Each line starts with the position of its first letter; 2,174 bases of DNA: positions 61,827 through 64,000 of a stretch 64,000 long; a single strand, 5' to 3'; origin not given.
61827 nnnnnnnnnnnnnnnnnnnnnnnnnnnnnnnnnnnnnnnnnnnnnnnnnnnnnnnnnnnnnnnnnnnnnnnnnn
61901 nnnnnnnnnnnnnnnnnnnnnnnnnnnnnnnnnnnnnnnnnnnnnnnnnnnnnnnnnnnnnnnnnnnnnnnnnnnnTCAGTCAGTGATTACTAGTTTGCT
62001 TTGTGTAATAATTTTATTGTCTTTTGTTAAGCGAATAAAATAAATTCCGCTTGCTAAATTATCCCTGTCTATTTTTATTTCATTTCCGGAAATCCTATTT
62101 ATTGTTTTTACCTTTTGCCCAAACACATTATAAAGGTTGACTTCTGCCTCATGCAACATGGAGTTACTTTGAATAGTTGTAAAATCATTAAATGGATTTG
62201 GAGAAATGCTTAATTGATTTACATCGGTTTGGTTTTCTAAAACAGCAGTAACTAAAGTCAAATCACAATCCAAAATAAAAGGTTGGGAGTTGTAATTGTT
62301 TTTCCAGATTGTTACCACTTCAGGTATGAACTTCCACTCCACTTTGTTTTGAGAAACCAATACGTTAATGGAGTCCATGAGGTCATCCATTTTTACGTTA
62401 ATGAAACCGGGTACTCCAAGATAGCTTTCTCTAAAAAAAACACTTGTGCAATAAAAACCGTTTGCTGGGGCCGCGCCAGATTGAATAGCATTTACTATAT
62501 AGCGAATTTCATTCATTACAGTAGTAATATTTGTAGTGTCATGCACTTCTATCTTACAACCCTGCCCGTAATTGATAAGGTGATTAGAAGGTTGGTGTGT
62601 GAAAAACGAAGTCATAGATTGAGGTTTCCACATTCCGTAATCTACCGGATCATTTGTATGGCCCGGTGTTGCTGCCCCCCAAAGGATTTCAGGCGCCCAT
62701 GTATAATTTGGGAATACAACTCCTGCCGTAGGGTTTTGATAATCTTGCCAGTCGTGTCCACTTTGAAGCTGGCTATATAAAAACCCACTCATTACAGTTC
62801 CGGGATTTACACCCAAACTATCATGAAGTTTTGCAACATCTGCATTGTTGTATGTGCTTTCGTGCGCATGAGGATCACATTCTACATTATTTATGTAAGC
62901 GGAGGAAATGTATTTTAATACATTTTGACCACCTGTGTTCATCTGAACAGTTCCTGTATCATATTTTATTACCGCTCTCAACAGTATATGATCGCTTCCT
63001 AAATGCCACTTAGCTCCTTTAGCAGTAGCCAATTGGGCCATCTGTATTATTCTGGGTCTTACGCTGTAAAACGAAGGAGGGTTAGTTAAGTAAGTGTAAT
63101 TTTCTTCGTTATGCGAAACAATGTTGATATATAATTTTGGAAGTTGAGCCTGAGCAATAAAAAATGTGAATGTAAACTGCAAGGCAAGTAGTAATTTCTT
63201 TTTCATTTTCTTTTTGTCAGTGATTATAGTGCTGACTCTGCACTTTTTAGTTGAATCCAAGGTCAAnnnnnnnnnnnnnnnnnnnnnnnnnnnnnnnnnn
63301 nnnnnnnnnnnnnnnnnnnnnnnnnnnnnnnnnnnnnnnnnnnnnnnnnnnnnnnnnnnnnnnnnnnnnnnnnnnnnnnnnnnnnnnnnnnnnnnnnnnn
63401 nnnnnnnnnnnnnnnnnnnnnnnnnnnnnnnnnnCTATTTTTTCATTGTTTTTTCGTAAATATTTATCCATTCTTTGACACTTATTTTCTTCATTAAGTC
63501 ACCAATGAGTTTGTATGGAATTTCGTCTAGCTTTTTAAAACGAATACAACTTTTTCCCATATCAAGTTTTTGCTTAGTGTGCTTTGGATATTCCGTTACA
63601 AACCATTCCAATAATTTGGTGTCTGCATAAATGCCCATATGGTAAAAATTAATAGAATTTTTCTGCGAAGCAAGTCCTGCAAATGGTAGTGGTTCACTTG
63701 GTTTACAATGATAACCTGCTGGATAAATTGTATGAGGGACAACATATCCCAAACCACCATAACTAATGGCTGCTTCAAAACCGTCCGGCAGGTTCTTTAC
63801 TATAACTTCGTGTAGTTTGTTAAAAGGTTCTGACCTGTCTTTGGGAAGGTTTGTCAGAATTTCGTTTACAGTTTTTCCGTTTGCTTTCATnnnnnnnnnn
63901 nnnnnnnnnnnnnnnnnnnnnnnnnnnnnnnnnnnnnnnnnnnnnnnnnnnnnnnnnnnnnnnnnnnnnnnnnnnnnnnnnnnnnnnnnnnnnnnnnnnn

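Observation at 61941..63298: Box extensions are complementary across the gene, not within a repeat: a cassette-boundary signature around the T9SS-cargo gene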

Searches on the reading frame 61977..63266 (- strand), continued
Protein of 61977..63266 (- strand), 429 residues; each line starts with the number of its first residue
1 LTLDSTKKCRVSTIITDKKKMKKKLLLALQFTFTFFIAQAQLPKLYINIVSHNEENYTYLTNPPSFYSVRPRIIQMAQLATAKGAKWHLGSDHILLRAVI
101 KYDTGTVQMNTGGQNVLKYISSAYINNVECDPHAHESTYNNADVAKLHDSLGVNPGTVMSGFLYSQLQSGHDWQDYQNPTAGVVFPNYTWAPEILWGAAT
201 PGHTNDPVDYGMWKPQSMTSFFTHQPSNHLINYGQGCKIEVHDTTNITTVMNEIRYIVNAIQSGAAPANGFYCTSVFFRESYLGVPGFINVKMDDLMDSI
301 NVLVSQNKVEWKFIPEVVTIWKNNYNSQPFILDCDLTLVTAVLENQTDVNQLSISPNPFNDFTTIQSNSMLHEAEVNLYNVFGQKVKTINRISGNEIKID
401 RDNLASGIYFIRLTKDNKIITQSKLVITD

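Call 88: get_annotated_region(hit=H1, flank=9000)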
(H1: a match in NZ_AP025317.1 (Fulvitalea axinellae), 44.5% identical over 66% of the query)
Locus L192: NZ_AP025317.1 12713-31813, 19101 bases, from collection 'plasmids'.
description: Fulvitalea axinellae strain DSM 100852 plasmid pFA3, complete sequence
organism: Fulvitalea axinellae (NCBI taxid 1182444)
taxonomy: Bacteria; Bacteroidota; Cytophagia; Cytophagales; Persicobacteraceae; Fulvitalea; Fulvitalea axinellae
host: -; source: -; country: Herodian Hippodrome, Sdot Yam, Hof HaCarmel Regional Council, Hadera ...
typing (MOB-suite, as given by PLSDB): non-mobilizable
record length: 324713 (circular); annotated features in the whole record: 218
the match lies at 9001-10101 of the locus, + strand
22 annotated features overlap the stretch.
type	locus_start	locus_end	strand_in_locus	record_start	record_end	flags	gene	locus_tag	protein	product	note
CDS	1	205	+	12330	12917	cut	-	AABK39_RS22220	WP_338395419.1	hypothetical protein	-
CDS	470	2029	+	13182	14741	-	-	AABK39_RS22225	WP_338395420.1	YfiR/HmsC family protein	-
CDS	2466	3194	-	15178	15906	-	-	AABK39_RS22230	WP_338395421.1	SOS response-associated peptidase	GO:0018142 - obsolete protein-DNA covalent cross-linking [Evidence IEA]; GO:0009432 - SOS response [Evidence IEA]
CDS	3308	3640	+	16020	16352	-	-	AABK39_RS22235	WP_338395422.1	hypothetical protein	-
CDS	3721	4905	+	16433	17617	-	-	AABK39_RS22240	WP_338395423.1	aspartyl protease family protein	-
CDS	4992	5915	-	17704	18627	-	-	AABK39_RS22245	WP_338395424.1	hypothetical protein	-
CDS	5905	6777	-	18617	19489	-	-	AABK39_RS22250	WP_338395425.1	hypothetical protein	-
CDS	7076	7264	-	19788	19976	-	-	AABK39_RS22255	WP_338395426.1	hypothetical protein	-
CDS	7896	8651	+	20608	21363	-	-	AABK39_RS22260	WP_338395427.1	hypothetical protein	-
CDS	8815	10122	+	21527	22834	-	xerA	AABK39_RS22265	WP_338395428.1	site-specific tyrosine recombinase/integron integrase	GO:0006313 - DNA transposition [Evidence IEA]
CDS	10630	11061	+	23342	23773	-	-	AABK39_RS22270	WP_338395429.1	hypothetical protein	-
CDS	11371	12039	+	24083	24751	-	-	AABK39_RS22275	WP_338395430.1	DUF805 domain-containing protein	-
CDS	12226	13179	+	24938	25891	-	-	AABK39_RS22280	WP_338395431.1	hypothetical protein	-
CDS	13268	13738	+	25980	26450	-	-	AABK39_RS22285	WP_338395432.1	hypothetical protein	-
CDS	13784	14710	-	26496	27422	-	-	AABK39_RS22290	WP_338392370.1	IS3 family transposase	-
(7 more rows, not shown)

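Call 97: find_homologous_proteins(query=L191:5898-7061:+, max_evalue=1e-60)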
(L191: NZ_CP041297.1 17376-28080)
Query L191:5898-7061:+ (388 aa): 1708 proteins with E <= 1e-60 among 6987 candidates; the best 120 are listed.
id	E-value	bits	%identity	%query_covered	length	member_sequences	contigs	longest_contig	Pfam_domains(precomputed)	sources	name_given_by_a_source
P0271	9.5e-258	872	100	99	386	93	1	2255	PF01266.31,PF13450.13,PF07992.21,PF01494.26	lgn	-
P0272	1.9e-222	756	85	100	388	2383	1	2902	PF01266.31,PF13450.13,PF07992.21,PF01494.26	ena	-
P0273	7.4e-220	747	85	97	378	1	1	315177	PF01266.31,PF13450.13,PF07992.21,PF13738.13,PF01494.26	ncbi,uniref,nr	ncbi:tetracycline-inactivating monooxygenase Tet(X) [Pedobacter sp. Hv1]|uniref:tetracycline-inactiv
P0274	1.1e-218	744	85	99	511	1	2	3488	PF13450.13,PF12950.14,PF07992.21,PF01494.26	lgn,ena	-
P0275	1.1e-218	744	85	99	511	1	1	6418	PF13450.13,PF12950.14,PF07992.21,PF01494.26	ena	-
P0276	1.1e-218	744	85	99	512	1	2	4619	PF13450.13,PF12950.14,PF07992.21,PF01494.26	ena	-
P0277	1.2e-218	744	85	99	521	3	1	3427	PF13450.13,PF12950.14,PF07992.21,PF01494.26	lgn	-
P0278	2.5e-217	739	85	99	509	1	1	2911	PF13450.13,PF12950.14,PF07992.21,PF01494.26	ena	-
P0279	7.5e-217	738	84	99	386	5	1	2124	PF01266.31,PF13450.13,PF07992.21,PF13738.13,PF01494.26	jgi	jgi:tetracycline resistance monooxygenase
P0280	8.1e-213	724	81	100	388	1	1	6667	PF01266.31,PF13450.13,PF07992.21,PF13738.13,PF01494.26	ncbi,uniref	ncbi:tetracycline-inactivating monooxygenase Tet(X) [Capnocytophaga cynodegmi]|uniref:tetracycline-i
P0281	8.0e-212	721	85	97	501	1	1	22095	PF13450.13,PF12950.14,PF07992.21,PF01494.26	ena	-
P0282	1.1e-210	717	84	97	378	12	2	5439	PF13450.13,PF07992.21,PF01494.26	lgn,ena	-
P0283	1.5e-206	704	82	97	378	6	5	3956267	PF01266.31,PF13450.13,PF07992.21,PF01494.26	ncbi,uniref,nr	ncbi:tetracycline-inactivating monooxygenase Tet(X) [Myroides odoratimimus]|uniref:tetracycline-inac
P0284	2.7e-206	703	86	93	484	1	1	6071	PF13701.13,PF01609.28,PF13450.13,PF07992.21,PF01494.26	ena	-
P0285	6.2e-206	702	81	97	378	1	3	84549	PF01266.31,PF13450.13,PF07992.21,PF01494.26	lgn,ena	-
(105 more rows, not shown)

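Call 98: find_encoding_contigs(protein=P0273, flank=7000, max_places=2)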
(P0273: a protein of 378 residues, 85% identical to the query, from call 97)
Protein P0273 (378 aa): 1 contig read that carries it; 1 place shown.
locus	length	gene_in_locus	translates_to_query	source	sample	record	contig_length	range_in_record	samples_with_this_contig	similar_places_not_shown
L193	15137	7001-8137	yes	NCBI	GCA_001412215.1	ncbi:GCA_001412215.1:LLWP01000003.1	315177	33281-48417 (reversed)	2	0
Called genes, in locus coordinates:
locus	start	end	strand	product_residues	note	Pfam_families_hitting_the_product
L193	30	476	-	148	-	PF11888:DUF3408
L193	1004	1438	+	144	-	PF19514:MobC_2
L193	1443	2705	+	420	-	PF03432:Relaxase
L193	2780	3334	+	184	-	PF00440:TetR_N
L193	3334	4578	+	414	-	PF00109:ketoacyl-synt, PF02801:Ketoacyl-synt_C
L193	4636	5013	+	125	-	PF12680:SnoaL_2 (weak)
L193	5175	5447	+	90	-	-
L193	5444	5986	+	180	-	PF00027:cNMP_binding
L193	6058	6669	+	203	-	PF02525:Flavodoxin_2, PF03358:FMN_red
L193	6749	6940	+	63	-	PF13561:adh_short_C2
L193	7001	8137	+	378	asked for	PF01266:DAO (weak), PF01494:FAD_binding_3, PF07992:Pyr_redox_2 (weak), PF13450:NAD_binding_8 (weak), PF13738:Pyr_redox_3 (faint)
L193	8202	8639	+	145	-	PF08327:AHSA1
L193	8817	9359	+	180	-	PF08002:DUF1697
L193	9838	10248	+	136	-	-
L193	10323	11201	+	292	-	PF12146:Hydrolase_4, PF00561:Abhydrolase_1, PF12697:Abhydrolase_6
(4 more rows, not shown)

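Call 99: find_encoding_contigs(protein=P0285, flank=7000, max_places=3)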
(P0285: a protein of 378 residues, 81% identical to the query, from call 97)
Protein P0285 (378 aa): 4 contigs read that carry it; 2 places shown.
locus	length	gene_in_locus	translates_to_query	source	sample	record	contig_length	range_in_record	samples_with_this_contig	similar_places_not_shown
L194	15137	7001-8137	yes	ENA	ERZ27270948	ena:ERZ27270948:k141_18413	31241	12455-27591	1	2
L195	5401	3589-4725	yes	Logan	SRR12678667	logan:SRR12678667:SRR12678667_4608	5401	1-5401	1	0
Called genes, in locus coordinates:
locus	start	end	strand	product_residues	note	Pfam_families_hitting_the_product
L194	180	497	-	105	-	PF21956:DUF6922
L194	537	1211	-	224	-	PF08843:AbiEii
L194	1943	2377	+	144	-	PF19514:MobC_2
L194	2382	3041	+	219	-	PF03432:Relaxase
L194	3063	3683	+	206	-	-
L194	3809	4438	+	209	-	PF00132:Hexapep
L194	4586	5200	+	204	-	PF00440:TetR_N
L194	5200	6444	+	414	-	PF00109:ketoacyl-synt, PF02801:Ketoacyl-synt_C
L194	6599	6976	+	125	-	-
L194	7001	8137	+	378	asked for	PF01266:DAO (faint), PF01494:FAD_binding_3, PF07992:Pyr_redox_2 (weak), PF13450:NAD_binding_8 (faint)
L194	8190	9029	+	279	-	PF09357:RteC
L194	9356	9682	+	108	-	PF13560:HTH_31, PF12844:HTH_19, PF01381:HTH_3, PF13443:HTH_26 (weak)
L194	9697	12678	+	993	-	PF04313:HSDR_N (faint), PF02384:N6_Mtase, PF20473:MmeI_Mtase, PF07669:Eco57I, PF12950:TaqI_C (weak)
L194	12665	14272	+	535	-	PF02384:N6_Mtase, PF07669:Eco57I, PF20473:MmeI_Mtase (weak), PF22837:M_Eco57I_C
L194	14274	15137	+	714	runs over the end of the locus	PF02463:SMC_N (weak), PF13175:AAA_15, PF13476:AAA_23 (weak), PF13555:AAA_29 (weak), PF13304:AAA_21 (weak), PF20469:OLD-like_TOPRIM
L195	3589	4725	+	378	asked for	PF01266:DAO (faint), PF01494:FAD_binding_3, PF07992:Pyr_redox_2 (weak), PF13450:NAD_binding_8 (faint)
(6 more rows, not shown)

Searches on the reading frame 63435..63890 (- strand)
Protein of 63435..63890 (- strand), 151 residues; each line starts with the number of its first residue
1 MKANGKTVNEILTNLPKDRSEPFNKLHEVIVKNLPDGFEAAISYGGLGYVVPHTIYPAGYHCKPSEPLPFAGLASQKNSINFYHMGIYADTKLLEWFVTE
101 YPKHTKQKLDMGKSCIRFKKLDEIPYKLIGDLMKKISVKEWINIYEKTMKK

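Call 14: search_protein_families(library=pfam, proteins=[window:63435-63890:-], max_evalue=0.01)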
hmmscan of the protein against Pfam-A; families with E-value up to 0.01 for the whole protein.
window:63435-63890:- (151 aa): 1 family
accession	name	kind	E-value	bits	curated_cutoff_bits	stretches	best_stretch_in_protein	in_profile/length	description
PF08818.16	DUF1801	-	1.4e-16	61.1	27.2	1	20-135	2-83/85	Domain of unknown function (DU1801)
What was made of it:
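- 63298..64000 (-): The glyoxalase + DUF1801 two-gene cassette, which runs off the window. DUF1801 is at 63435-63890; the 3' end of the glyoxalase gene starts at 63903. The array continues beyond the window towards the integrase. Pfam PF08818 (call 14).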

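Call 17: find_encoding_contigs(protein=window:63435-63890:-, flank=10000, max_places=6)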
Protein window:63435-63890:- (151 aa): 19 contigs read that carry it; 6 places shown.
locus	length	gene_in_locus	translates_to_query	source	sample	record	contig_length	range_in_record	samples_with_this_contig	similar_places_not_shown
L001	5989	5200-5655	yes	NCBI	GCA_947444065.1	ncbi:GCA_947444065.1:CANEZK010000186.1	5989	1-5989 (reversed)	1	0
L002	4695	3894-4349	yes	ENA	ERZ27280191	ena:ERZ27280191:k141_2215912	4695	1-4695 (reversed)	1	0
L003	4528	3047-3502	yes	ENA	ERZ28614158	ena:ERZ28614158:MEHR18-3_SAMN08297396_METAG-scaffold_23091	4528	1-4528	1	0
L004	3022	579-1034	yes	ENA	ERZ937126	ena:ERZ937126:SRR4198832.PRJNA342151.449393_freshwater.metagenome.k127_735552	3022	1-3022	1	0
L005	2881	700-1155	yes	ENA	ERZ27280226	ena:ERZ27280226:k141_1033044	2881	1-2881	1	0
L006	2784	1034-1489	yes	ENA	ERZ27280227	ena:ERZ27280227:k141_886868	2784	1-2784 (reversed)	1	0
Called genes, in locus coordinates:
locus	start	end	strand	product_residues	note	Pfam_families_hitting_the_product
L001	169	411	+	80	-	-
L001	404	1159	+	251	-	PF08986:DUF1889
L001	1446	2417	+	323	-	PF13385:Laminin_G_3, PF18962:Por_Secre_tail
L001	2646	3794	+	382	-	PF01223:Endonuclease_NS, PF19067:DUF5763 (weak), PF26647:zf_Tbcl_3 (faint)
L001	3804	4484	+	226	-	PF00520:Ion_trans, PF07885:Ion_trans_2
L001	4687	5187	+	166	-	PF00903:Glyoxalase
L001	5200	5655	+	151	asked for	PF08818:DUF1801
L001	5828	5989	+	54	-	?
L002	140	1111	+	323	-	PF13385:Laminin_G_3, PF18962:Por_Secre_tail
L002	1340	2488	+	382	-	PF01223:Endonuclease_NS, PF19067:DUF5763 (weak), PF26647:zf_Tbcl_3 (faint)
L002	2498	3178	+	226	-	PF00520:Ion_trans, PF07885:Ion_trans_2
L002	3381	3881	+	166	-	PF00903:Glyoxalase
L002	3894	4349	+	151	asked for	PF08818:DUF1801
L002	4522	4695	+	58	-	?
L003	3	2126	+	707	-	?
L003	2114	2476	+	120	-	-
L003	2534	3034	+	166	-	PF00903:Glyoxalase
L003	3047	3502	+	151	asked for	PF08818:DUF1801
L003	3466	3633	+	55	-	-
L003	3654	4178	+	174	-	PF20033:DUF6438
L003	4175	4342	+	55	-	-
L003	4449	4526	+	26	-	?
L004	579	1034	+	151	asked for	PF08818:DUF1801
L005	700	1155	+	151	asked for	PF08818:DUF1801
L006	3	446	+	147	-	?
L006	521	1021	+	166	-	PF00903:Glyoxalase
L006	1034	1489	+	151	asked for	PF08818:DUF1801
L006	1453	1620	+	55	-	-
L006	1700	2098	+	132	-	PF13648:Lipocalin_4 (weak)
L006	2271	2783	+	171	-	?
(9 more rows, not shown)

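Call 22: search_protein_families(library=pfam, proteins=[L003:3-2126:+, L003:2114-2476:+, L006:3-446:+, L001:169-411:+, L001:404-1159:+, L006:1700-2098:+, L006:2271-2783:+, L003:3654-4178:+], max_evalue=0.01)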
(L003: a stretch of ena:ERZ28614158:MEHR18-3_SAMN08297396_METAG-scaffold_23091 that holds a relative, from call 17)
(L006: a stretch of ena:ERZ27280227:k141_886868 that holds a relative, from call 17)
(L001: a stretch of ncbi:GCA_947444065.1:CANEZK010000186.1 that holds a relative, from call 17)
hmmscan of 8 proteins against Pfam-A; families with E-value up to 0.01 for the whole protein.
L003:3-2126:+ (707 aa): 4 families
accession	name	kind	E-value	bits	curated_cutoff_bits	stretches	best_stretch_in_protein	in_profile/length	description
PF18766.7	SWI2_SNF2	-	4.2e-37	128.4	26.7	1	2-129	93-218/221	SWI2/SNF2 ATPase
PF11867.13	T1RH-like_C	-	2.9e-23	83.2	26.8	1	366-694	6-322/329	Type I restriction enzyme HindI endonuclease subunit-like, C-terminal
PF22679.2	T1R_D3-like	-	8.7e-15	55.9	27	1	174-335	6-156/158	Type I restriction enzyme subunit R domain 3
PF04851.21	ResIII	-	4.5e-05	23.8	22.5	1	2-64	100-162/164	Type III restriction enzyme, res subunit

L003:2114-2476:+ (120 aa): 0 families

L006:3-446:+ (147 aa): 3 families
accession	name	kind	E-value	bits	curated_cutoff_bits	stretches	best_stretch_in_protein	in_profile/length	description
PF13683.12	rve_3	-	4.6e-17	62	26.5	1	38-103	2-67/67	Integrase core domain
PF00665.32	rve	-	2.7e-07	31.2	32.6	1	1-49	55-102/102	Integrase core domain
PF13333.12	rve_2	-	4e-06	27.3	22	1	60-104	5-49/56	Integrase core domain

L001:169-411:+ (80 aa): 1 family
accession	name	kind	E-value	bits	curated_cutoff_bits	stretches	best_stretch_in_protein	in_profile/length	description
PF02313.22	Fumarate_red_D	-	0.0028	18.3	25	1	17-74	19-73/114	Fumarate reductase subunit D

L001:404-1159:+ (251 aa): 0 families

L006:1700-2098:+ (132 aa): 1 family
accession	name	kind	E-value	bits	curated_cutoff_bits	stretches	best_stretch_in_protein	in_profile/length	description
PF13648.12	Lipocalin_4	-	3.9e-06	28.1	22.4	1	30-116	1-89/89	Lipocalin-like domain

L006:2271-2783:+ (171 aa): 9 families
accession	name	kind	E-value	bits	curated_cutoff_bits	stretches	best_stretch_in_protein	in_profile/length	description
PF13450.12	NAD_binding_8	-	8e-08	32.9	21.9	1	9-40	1-32/68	NAD(P)-binding Rossmann-like domain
PF01494.25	FAD_binding_3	-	3.9e-07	30.1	22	1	6-162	3-167/349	FAD binding domain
PF07992.20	Pyr_redox_2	-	2.9e-05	24.1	26.1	1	6-45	2-31/291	Pyridine nucleotide-disulphide oxidoreductase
PF01266.30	DAO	-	4.8e-05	23.5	27.9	1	6-41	1-36/353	FAD dependent oxidoreductase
PF00070.33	Pyr_redox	-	0.00011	23.1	22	1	6-40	1-35/82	Pyridine nucleotide-disulphide oxidoreductase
PF03486.20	HI0933_like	-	0.00024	21.1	50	1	6-41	2-37/244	HI0933-like protein Rossmann domain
PF00890.30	FAD_binding_2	-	0.0013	18.4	20.4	1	7-40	2-35/414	FAD binding domain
PF13738.12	Pyr_redox_3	-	0.0019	18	30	1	9-50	2-40/305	Pyridine nucleotide-disulphide oxidoreductase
PF13454.12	NAD_binding_9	-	0.0063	16.9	21.8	0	8-43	1-39/155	FAD-NAD(P)-binding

L003:3654-4178:+ (174 aa): 1 family
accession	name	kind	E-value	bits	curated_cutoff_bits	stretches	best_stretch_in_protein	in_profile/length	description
PF20033.5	DUF6438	-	2.2e-08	34.8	30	1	34-125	3-96/116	Domain of unknown function (DUF6438)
